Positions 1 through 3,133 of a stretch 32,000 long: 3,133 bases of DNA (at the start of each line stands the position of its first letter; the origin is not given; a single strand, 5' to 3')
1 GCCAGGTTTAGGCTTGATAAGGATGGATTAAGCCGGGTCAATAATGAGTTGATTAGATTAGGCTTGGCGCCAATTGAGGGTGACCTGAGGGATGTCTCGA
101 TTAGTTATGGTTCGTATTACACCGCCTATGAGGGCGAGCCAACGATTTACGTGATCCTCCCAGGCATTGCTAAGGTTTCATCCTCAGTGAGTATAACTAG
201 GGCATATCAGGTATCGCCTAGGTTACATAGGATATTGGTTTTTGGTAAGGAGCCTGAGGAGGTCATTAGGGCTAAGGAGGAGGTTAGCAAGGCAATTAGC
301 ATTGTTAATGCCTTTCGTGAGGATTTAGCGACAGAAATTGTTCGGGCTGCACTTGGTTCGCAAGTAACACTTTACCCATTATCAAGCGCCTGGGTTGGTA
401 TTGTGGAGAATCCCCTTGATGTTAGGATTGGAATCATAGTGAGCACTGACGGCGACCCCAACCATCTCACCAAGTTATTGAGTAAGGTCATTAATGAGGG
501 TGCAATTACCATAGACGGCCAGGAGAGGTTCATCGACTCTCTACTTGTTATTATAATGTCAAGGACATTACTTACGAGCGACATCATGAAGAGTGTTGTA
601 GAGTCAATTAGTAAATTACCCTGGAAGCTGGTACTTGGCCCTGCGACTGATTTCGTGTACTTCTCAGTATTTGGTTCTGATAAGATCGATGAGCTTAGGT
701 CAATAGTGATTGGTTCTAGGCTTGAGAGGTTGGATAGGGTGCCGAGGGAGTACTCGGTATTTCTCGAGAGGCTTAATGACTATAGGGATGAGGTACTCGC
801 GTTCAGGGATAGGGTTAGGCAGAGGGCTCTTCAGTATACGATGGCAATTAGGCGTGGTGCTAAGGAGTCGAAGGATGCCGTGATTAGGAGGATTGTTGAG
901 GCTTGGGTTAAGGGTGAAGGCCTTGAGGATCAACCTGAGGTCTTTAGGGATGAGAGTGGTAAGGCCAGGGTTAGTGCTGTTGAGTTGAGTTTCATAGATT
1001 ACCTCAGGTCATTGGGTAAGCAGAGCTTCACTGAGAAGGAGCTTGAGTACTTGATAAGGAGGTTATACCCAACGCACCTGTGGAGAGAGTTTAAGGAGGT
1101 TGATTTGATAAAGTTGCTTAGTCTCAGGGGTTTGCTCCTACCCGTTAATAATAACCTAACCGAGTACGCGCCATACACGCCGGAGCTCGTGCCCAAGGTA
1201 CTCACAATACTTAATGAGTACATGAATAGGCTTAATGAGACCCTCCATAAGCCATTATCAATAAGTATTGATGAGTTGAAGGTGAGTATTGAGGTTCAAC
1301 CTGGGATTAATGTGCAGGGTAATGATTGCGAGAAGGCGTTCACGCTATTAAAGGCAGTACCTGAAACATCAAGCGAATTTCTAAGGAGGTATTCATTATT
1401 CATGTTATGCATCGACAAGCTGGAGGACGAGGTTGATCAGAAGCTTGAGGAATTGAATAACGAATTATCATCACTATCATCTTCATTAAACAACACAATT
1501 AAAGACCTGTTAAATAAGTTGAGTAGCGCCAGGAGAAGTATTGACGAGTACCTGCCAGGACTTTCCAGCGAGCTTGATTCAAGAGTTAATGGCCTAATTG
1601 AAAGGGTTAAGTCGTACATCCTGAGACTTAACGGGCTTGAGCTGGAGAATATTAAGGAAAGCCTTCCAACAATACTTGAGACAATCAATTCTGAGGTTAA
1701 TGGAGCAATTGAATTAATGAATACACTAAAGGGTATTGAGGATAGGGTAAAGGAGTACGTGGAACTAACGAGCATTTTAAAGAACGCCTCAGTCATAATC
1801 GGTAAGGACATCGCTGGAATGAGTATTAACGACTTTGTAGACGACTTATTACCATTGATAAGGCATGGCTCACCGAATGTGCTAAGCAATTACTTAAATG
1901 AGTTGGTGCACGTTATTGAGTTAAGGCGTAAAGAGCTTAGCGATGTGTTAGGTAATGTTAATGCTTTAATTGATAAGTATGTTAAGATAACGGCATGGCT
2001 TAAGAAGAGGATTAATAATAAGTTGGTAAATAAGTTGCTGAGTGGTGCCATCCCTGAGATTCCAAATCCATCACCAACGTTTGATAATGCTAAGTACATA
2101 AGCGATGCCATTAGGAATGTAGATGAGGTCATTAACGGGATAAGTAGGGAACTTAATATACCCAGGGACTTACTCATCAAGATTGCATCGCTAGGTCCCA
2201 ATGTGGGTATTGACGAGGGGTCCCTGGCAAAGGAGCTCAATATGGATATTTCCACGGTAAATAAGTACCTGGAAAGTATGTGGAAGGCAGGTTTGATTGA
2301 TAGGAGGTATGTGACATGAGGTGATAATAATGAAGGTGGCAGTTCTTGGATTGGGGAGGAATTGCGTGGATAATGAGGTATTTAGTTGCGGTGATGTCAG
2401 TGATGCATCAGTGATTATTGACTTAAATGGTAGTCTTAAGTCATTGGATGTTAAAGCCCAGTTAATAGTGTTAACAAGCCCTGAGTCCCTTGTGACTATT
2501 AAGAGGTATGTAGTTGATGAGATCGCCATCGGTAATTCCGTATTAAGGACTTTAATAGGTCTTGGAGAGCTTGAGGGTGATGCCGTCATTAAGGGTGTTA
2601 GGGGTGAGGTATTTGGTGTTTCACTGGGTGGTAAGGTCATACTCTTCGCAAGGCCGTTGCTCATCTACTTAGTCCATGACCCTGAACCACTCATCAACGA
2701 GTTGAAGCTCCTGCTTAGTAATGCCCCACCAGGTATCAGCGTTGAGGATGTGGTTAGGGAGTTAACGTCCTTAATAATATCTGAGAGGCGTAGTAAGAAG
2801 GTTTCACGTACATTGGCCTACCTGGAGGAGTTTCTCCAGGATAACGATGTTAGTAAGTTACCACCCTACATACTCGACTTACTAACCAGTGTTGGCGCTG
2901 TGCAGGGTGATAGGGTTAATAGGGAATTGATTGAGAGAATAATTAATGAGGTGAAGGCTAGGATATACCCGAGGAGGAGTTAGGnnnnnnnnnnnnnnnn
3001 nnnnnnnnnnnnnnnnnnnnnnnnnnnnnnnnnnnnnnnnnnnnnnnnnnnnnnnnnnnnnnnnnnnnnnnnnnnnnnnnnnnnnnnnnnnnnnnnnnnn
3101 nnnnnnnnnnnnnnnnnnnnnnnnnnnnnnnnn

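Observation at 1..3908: NurA nuclease in a coupled three-gene operon with a giant coiled-coil/wHTH protein instead of HerA-Mre11-Rad50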

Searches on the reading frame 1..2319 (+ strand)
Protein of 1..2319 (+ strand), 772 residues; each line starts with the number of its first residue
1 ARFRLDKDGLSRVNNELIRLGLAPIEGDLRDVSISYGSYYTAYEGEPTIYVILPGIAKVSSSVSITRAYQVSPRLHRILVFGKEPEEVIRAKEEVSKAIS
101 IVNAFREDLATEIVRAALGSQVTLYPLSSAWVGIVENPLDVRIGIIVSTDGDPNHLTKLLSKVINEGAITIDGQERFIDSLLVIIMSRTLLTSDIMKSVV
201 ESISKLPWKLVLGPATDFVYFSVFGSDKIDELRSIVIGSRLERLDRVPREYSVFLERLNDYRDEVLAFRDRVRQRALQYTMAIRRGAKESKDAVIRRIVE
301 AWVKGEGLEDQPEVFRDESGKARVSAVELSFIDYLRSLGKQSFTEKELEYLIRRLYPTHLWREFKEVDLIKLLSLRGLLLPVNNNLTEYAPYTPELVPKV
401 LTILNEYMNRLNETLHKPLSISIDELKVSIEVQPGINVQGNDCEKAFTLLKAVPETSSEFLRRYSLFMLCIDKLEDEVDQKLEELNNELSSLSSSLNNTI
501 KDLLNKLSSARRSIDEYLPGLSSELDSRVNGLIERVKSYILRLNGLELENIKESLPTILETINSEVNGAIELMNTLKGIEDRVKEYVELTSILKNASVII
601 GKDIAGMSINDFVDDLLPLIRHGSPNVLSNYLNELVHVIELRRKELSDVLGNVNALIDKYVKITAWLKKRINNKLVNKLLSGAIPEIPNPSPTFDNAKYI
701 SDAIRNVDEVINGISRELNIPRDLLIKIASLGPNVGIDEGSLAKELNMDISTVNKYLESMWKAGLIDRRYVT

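Call 4: search_protein_families(library=pfam, proteins=[window:1-2319:+], max_evalue=1)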
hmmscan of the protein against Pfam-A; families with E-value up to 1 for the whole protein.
window:1-2319:+ (772 aa): 27 families (the best 25 are shown)
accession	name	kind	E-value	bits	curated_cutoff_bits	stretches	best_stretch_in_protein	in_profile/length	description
PF01442.23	Apolipoprotein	-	0.00021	21.5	90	1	472-569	58-155/190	Apolipoprotein A1/A4/E domain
PF13412.12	HTH_24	-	0.00044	20.2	21.9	1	741-766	22-47/48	Winged helix-turn-helix DNA-binding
PF15397.11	DUF4618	-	0.00097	19.1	34.9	1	457-517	40-100/258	Domain of unknown function (DUF4618)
PF01047.28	MarR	-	0.0019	18.5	24.6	1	737-769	18-50/59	MarR family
PF04513.17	Baculo_PEP_C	-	0.002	18.6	38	2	479-570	37-123/140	Baculovirus polyhedron envelope protein, PEP, C terminus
PF20651.3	EXOC6_Sec15_N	-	0.0022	18.4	27.2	1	463-509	20-65/170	Exocyst complex component EXOC6/Sec15, N-terminal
PF06148.17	COG2_N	-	0.01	16.4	24.3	0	479-506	25-52/75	COG2 N-terminal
PF04108.17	ATG17_like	-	0.016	15.1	43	1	472-591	136-271/355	Autophagy protein ATG17-like domain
PF01978.25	TrmB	-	0.024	14.9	25.6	1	741-769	27-55/68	Sugar-specific transcriptional regulator TrmB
PF07889.17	DUF1664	-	0.025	15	34.6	0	482-536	43-96/124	Protein of unknown function (DUF1664)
PF04049.19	ANAPC8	-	0.035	14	23.8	1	444-521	90-172/267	Anaphase promoting complex subunit 8 / Cdc23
PF01031.25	Dynamin_M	-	0.062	12.9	28.5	0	542-607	66-132/287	Dynamin central region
PF14947.12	HTH_45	-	0.074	13.5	25.5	1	741-768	24-51/77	Winged helix-turn-helix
PF19176.5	DUF5858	-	0.086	13.1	27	0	384-416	10-42/61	Family of unknown function (DUF5858)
PF13545.12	HTH_Crp_2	-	0.09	13.2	27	0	741-770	27-57/70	Crp-like helix-turn-helix domain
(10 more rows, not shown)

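Call 5: search_protein_families(library=ncbifam, proteins=[window:1-2319:+], max_evalue=1)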
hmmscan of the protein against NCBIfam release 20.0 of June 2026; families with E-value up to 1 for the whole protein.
window:1-2319:+ (772 aa): 10 families
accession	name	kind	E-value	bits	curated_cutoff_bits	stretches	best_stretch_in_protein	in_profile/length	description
NF047388.1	SA1320_fam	subfamily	4.5e-05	22.1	230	1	452-588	435-577/644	SA1320 family protein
NF053606.1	Sta1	subfamily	0.02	15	80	1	737-769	35-67/100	Sta1 family transcriptional regulator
NF047515.1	SpiroCoCo_C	equivalog_domain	0.037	13.2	125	1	476-584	169-271/313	SpiroCoCo family coiled-coil protein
NF040939.2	trans_reg_lrs14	equivalog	0.049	13.7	90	1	725-769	27-69/103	Lrs14 family HTH-type transcriptional regulator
TIGR02872.1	spore_ytvI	equivalog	0.054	12.9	198.15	0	445-510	80-146/341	sporulation integral membrane protein YtvI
NF047516.1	LA_3659_fam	equivalog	0.068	12.7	36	1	476-562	130-205/221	LA_3659 family protein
NF047514.1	SpiroCoCo_N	equivalog_domain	0.068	12.7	75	1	476-562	130-205/221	SpiroCoCo family coiled-coil protein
NF041922.1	DLP_LeoA_gen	subfamily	0.082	11.9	325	1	473-602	303-425/532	LeoA/HP0731 family dynamin-like GTPase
TIGR00996.1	Mtu_fam_mce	paralog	0.14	11.3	140.5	0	606-658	129-181/291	MCE family protein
TIGR04527.1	mycoplas_twoTM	subfamily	0.17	11.5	125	1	476-592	92-188/248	MG_279/MG_280 family protein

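Call 6: search_protein_families(library=padloc, proteins=[window:1-2319:+], max_evalue=1)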
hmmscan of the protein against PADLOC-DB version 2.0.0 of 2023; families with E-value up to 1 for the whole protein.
window:1-2319:+ (772 aa): 10 families
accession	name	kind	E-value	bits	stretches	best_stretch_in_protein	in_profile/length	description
PDLC03865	LmuB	-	1.7e-05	21.2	1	472-747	565-812/1007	-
PDLC00637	ZorA2|ZorA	-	2e-05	21.6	1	448-620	238-406/420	MotA/ExbB/TolQ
PDLC00640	ZorA2|ZorA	-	0.00021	18.1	1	423-590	376-532/590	MotA/ExbB/TolQ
PDLC03842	LeoB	-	0.0042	14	1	430-554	298-412/568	-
PDLC03841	LeoBC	-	0.011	12.9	1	472-590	324-438/601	-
PDLC00598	ZorA1|ZorA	-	0.013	11.9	1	470-574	394-497/663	MotA/ExbB/TolQ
PDLC04887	PDC-S06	-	0.019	11.5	1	472-595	322-449/790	-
PDLC03839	LeoA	-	0.073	10.1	1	475-574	269-384/559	-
PDLC03863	LmuB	-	0.13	8.9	1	462-547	216-306/610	-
PDLC04897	PDC-S06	-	0.54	6.7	1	403-595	264-461/727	-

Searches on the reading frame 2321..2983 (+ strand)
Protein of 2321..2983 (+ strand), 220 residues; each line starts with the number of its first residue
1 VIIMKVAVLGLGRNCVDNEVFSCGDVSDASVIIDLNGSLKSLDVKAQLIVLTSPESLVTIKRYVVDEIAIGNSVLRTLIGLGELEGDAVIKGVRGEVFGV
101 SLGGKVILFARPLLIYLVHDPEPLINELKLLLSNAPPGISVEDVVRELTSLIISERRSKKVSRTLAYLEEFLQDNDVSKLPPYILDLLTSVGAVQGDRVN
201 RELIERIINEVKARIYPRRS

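Call 4: search_protein_families(library=pfam, proteins=[window:2321-2983:+], max_evalue=1)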
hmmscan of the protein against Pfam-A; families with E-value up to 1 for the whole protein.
window:2321-2983:+ (220 aa): 1 family
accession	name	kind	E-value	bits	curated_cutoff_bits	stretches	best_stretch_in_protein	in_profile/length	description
PF02262.21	Cbl_N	-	0.061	13.7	25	0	124-173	19-70/125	CBL proto-oncogene N-terminal domain 1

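Call 5: search_protein_families(library=ncbifam, proteins=[window:2321-2983:+], max_evalue=1)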
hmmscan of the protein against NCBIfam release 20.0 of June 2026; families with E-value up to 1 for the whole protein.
window:2321-2983:+ (220 aa): 0 families

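Call 6: search_protein_families(library=padloc, proteins=[window:2321-2983:+], max_evalue=1)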
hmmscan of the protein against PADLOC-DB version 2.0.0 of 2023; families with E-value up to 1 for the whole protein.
window:2321-2983:+ (220 aa): 0 families

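Call 36: search_protein_families(library=pfam, alignment_id=A3, max_evalue=0.1)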
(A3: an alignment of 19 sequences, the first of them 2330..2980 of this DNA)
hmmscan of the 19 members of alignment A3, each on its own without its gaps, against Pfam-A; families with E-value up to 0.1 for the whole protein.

A. member 1, window:2330-2980:+ (217 aa): 1 family
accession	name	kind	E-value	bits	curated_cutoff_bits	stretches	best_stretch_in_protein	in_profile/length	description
PF02262.21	Cbl_N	-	0.059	13.8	25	0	121-170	19-70/125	CBL proto-oncogene N-terminal domain 1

B. families by the number of members that match (of 19 scanned): 8 families
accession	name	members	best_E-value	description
PF20172.3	DUF6538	1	0.00027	Domain of unknown function (DUF6538)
PF21572.2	Nop5_56-rel_N_Arc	1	0.0019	Archaeal Nop5/56-rel, N-terminal domain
PF14566.11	PTPlike_phytase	1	0.013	Inositol hexakisphosphate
PF02262.21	Cbl_N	1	0.059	CBL proto-oncogene N-terminal domain 1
PF03196.18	DUF261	1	0.06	Protein of unknown function, DUF261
PF10502.14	Peptidase_S26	1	0.07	Signal peptidase, peptidase S26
PF03564.21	DUF1759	1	0.074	Protein of unknown function (DUF1759)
PF10363.15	RTP1_C1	1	0.076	Required for nuclear transport of RNA pol II C-terminus 1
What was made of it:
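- Tried and rejected: Pfam, NCBIfam and PADLOC gave nothing, for the window protein or for 19 orthologues (calls 4-6, 36).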

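Call 37: search_solved_structures(query=A3, max_evalue=10)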
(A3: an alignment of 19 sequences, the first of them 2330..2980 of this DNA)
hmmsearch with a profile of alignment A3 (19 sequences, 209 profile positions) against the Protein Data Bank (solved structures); distinct sequences matched with E-value up to 10: 2.
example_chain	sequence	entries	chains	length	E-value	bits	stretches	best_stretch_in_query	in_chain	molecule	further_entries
3h0d_A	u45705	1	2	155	0.013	18.4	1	103-151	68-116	CtsR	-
7nwg_a2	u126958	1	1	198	0.14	15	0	140-184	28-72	ribosomal protein eS25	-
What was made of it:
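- Tried and rejected: The PDB profile search gave only CtsR at E 0.013 and eS25 at E 0.14, which is noise level (call 37).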

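Call 38: find_homologous_proteins(query=A3)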
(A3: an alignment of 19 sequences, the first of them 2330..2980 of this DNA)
Query A3 (19 sequences) (217 aa, profile of the alignment): 21 proteins with E <= 0.001 among 8000 candidates.
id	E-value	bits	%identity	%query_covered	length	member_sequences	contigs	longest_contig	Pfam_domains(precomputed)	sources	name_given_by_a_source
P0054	7.3e-62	227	69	100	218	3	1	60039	-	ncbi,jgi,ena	-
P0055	3.2e-59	218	82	100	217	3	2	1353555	-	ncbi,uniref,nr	ncbi:hypothetical protein [Vulcanisaeta sp. JCM 14467]|uniref:hypothetical protein n=1 Tax=Vulcanisa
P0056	5.4e-59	217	84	100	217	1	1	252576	-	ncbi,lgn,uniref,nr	ncbi:hypothetical protein [Vulcanisaeta sp. JCM 16159]|uniref:hypothetical protein n=1 Tax=Vulcanisa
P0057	4.1e-58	214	86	100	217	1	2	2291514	-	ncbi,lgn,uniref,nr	ncbi:hypothetical protein JCM16161A_12490 [Vulcanisaeta sp. JCM 16161]|uniref:hypothetical protein n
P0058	7.3e-58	214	75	100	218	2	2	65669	-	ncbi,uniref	ncbi:MAG: hypothetical protein ACP5GZ_07900 [Vulcanisaeta sp.]|uniref:hypothetical protein n=1 Tax=V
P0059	7.4e-58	214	94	100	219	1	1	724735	-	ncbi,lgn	-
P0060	1.5e-57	213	75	100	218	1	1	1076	-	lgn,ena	-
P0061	3.0e-57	212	84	100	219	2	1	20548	-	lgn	-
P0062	8.7e-57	210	78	100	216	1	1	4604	-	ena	-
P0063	1.4e-56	210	70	100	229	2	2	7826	-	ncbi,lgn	-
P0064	2.6e-56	209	77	100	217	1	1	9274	-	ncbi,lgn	-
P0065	3.6e-55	205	70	100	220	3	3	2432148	-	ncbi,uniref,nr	ncbi:hypothetical protein [Vulcanisaeta souniana]|uniref:Uncharacterized protein n=2 Tax=Vulcanisaet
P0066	7.5e-52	194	63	100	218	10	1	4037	-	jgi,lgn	jgi:hypothetical protein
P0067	9.8e-52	194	65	100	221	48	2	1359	-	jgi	jgi:hypothetical protein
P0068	3.8e-49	185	99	75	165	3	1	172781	-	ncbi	-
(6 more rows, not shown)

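Call 53: search_protein_representatives(alignment_id=A5)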
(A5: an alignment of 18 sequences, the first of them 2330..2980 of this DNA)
Query: 18 sequences, 220 profile positions. Proteins with E-value up to 0.001 (for the whole library): 22; up to 1e-10: 16; up to 1e-30: 5. The best 22 are listed.
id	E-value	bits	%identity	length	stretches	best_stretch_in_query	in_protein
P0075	4.5e-62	225.6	-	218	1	13-219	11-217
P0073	4.0e-61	222.5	-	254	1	2-217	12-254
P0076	3.9e-44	166.9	-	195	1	2-217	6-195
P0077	2.1e-42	161.3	-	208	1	3-216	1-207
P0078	6.2e-42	159.7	-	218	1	8-217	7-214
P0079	7.6e-29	116.9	-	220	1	22-218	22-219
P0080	5.4e-23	97.8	-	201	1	3-217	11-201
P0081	8.8e-23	97.1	-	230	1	3-217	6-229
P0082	1.4e-18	83.4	-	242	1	25-219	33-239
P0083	3.2e-17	79.0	-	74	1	3-65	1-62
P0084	4.4e-17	78.5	-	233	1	21-217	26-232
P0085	9.4e-16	74.1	-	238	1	4-218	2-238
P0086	3.1e-13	65.9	-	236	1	96-218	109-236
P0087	7.4e-12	61.4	-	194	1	25-210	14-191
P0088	1.7e-11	60.2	-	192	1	89-217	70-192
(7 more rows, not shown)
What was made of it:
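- The subunit is a lineage-restricted orphan (call 53).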
